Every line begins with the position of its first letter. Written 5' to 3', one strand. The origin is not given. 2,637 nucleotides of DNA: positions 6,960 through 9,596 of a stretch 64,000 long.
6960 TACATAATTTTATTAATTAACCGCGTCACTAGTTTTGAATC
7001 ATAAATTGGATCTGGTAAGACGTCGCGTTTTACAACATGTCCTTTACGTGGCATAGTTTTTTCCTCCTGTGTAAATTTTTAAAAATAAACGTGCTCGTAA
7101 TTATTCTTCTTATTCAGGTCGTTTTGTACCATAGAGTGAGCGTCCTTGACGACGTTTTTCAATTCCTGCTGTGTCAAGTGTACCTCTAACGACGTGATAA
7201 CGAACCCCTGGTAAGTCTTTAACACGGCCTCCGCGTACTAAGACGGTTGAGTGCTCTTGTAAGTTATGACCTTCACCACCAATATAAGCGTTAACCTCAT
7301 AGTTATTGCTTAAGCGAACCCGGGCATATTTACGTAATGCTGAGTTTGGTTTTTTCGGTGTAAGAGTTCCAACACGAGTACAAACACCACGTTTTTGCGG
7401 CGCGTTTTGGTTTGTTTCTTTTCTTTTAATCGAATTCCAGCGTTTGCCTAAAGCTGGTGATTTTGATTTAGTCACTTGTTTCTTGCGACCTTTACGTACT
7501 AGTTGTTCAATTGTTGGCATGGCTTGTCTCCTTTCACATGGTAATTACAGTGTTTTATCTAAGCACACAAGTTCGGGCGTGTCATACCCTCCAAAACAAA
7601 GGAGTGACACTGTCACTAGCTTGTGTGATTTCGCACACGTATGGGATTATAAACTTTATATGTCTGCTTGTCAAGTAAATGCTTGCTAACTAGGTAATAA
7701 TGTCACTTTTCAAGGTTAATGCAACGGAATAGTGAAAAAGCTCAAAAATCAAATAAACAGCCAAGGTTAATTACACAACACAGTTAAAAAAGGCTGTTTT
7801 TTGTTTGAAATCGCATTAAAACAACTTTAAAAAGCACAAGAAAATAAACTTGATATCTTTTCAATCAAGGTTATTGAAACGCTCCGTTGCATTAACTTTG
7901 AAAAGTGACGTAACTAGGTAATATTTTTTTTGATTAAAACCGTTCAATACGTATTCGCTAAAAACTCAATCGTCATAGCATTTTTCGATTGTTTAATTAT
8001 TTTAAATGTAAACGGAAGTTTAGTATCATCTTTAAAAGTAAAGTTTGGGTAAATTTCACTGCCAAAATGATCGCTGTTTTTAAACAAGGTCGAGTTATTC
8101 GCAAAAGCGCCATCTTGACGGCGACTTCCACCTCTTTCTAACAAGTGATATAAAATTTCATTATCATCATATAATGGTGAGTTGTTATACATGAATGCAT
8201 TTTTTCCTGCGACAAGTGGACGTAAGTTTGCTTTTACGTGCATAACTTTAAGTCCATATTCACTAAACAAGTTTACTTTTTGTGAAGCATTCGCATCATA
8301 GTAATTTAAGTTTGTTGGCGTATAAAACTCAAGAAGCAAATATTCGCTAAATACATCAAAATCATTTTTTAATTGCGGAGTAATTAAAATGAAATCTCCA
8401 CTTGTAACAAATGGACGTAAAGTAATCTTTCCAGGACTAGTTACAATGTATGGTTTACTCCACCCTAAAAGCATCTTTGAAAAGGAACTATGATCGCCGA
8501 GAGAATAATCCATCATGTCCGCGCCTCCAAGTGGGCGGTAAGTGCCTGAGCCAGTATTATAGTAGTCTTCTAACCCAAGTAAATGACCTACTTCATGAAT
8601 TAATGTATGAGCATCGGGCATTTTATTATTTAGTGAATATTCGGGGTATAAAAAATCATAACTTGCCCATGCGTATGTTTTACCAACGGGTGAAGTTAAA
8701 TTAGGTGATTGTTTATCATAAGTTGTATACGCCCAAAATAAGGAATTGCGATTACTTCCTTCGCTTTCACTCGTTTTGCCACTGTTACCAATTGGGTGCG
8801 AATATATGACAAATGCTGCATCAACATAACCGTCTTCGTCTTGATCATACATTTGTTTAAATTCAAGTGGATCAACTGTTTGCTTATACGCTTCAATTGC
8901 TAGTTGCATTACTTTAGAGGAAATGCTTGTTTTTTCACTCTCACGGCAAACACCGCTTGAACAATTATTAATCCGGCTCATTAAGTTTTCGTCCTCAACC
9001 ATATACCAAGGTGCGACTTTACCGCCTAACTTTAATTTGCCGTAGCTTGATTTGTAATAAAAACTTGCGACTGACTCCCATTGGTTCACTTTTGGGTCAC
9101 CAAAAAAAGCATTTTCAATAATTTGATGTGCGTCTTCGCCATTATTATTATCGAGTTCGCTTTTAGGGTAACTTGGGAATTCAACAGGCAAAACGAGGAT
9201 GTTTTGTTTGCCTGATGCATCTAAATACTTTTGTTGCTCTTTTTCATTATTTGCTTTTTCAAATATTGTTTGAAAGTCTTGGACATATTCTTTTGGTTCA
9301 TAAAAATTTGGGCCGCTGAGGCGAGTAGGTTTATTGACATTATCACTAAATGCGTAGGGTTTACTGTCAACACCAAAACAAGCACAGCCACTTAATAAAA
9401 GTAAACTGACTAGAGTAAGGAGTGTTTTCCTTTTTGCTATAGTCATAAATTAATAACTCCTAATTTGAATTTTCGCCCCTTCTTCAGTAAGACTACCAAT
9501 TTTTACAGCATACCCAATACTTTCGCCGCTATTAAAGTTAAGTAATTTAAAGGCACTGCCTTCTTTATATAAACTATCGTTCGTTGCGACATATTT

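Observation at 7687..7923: ~240-bp element with 27-bp terminal inverted repeats and flanking 13-bp direct repeats in the str-operon upstream region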

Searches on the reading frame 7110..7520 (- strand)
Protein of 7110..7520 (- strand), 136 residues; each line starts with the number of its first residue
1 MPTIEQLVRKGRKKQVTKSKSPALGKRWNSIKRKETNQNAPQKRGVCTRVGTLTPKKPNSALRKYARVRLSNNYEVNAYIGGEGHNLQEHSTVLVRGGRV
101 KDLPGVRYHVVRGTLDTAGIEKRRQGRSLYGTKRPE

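Call 23: find_encoding_contigs(protein=window:7110-7520:-, flank=3000, max_places=10)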
Protein window:7110-7520:- (136 aa): 14 contigs read that carry it; 8 places shown.
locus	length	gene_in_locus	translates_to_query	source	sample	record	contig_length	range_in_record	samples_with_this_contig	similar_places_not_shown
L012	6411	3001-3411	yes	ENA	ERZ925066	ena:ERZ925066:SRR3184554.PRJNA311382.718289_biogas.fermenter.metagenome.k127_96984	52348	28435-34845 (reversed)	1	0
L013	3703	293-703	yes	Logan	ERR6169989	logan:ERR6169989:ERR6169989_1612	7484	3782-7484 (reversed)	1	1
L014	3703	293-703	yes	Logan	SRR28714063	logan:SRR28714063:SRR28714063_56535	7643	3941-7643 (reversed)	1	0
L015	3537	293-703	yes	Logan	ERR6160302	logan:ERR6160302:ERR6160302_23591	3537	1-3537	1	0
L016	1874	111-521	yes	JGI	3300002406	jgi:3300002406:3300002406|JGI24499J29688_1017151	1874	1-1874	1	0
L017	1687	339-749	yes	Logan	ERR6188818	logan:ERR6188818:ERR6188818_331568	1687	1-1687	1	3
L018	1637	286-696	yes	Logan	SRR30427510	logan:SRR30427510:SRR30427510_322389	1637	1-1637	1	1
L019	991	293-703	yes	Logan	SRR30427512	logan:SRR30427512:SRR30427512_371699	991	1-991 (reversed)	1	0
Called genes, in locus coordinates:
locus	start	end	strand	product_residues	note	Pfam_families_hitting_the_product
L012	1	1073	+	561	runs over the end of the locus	PF05547:Peptidase_M6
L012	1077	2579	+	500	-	PF05547:Peptidase_M6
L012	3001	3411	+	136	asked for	PF00164:Ribosom_S12_S23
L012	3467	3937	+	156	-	PF00177:Ribosomal_S7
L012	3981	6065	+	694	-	PF00009:GTP_EFTU, PF03144:GTP_EFTU_D2, PF22042:EF-G_D2, PF14492:EFG_III, PF16658:RF3_C, PF03764:EFG_IV, PF00679:EFG_C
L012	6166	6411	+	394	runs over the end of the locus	PF00009:GTP_EFTU, PF03144:GTP_EFTU_D2, PF03143:GTP_EFTU_D3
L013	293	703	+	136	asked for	PF00164:Ribosom_S12_S23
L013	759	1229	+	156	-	PF00177:Ribosomal_S7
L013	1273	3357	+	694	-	PF00009:GTP_EFTU, PF03144:GTP_EFTU_D2, PF22042:EF-G_D2, PF14492:EFG_III, PF16658:RF3_C, PF03764:EFG_IV, PF00679:EFG_C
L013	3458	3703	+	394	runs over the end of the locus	PF00009:GTP_EFTU, PF03144:GTP_EFTU_D2, PF03143:GTP_EFTU_D3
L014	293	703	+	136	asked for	PF00164:Ribosom_S12_S23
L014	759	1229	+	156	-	PF00177:Ribosomal_S7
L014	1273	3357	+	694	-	PF00009:GTP_EFTU, PF03144:GTP_EFTU_D2, PF22042:EF-G_D2, PF14492:EFG_III, PF16658:RF3_C, PF03764:EFG_IV, PF00679:EFG_C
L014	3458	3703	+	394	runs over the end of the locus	PF00009:GTP_EFTU, PF03144:GTP_EFTU_D2, PF03143:GTP_EFTU_D3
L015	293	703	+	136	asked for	PF00164:Ribosom_S12_S23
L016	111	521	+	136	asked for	PF00164:Ribosom_S12_S23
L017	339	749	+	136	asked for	PF00164:Ribosom_S12_S23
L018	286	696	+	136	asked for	PF00164:Ribosom_S12_S23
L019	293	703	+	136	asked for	PF00164:Ribosom_S12_S23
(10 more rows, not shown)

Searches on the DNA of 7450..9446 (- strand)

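Call 40: search_dna_similar(query=L007:1-141:-, collection=plasmids, mode=distant, max_evalue=0.01, max_rows=15)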
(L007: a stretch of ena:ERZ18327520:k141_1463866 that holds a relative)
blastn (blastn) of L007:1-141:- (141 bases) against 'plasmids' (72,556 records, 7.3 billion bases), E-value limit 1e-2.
No match.

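Call 75: search_rna_families(source=window, start=7450, end=8000, threshold=evalue, max_evalue=1)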
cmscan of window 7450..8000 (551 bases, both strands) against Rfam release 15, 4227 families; matches with E-value up to 1: 0.
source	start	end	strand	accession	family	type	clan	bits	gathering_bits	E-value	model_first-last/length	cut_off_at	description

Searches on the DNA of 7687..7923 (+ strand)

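Call 41: search_dna_similar(query=window:7687-7923:+, collection=phages, mode=distant, max_evalue=0.01, max_rows=15)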
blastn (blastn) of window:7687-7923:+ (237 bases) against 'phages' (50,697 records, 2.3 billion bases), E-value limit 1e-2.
No match.
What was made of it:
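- Tried and rejected: BLASTN of the IS end against plasmids and of the element against phages: no match (calls 40, 41).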
